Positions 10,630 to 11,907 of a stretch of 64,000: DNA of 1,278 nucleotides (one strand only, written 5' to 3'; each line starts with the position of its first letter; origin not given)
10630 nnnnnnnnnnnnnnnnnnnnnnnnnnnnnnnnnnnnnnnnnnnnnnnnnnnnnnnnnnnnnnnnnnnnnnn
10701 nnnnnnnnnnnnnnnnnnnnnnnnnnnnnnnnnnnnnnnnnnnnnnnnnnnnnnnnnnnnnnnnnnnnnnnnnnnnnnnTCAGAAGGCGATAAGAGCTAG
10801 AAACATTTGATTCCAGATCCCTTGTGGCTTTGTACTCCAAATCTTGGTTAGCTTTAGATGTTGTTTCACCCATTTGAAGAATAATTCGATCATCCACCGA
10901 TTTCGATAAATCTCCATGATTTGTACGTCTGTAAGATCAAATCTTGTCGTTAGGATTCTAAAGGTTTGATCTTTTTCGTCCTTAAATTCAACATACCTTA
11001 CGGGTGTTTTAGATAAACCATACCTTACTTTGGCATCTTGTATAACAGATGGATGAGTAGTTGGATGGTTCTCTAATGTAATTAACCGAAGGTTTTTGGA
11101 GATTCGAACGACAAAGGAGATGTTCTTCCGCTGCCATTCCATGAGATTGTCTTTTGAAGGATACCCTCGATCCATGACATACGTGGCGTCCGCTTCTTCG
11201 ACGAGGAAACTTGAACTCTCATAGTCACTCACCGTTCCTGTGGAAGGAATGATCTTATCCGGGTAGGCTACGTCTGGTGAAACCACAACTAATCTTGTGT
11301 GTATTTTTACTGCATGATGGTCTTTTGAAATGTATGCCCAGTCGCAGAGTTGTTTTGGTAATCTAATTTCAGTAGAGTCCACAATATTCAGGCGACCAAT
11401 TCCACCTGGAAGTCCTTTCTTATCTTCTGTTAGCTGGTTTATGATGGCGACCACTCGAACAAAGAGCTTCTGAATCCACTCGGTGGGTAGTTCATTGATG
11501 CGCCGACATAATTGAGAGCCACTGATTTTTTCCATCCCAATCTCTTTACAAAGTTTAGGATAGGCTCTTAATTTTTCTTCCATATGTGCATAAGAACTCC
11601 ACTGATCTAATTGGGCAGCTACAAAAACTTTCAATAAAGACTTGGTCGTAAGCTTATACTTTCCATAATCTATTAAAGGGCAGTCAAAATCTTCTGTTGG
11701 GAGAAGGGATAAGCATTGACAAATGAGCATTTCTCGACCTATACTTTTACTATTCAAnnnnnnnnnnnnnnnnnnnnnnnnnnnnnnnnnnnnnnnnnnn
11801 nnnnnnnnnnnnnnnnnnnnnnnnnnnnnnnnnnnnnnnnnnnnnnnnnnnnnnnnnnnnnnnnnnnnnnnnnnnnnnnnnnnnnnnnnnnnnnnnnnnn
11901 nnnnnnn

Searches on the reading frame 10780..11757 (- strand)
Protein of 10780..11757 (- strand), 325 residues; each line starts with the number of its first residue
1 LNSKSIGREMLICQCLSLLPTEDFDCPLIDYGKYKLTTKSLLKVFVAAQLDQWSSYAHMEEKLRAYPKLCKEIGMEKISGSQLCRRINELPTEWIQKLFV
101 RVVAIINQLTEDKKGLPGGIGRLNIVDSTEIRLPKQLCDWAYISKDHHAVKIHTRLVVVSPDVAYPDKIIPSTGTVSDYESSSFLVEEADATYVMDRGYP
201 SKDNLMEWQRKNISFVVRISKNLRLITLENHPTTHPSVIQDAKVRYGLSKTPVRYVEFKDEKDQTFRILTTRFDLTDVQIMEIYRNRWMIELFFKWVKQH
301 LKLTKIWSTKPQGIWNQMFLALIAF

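Call 62: search_protein_families(library=pfam, proteins=[window:10780-11757:-], max_evalue=0.001)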
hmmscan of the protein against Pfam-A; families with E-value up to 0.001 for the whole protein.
window:10780-11757:- (325 aa): 2 families
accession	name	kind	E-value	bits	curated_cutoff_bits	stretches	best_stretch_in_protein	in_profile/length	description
PF01609.27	DDE_Tnp_1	-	4.9e-23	82.4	23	1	123-324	6-197/200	Transposase DDE domain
PF13701.12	DDE_Tnp_1_4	-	0.00084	18.1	34.7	0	260-324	300-366/435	Transposase DDE domain group 1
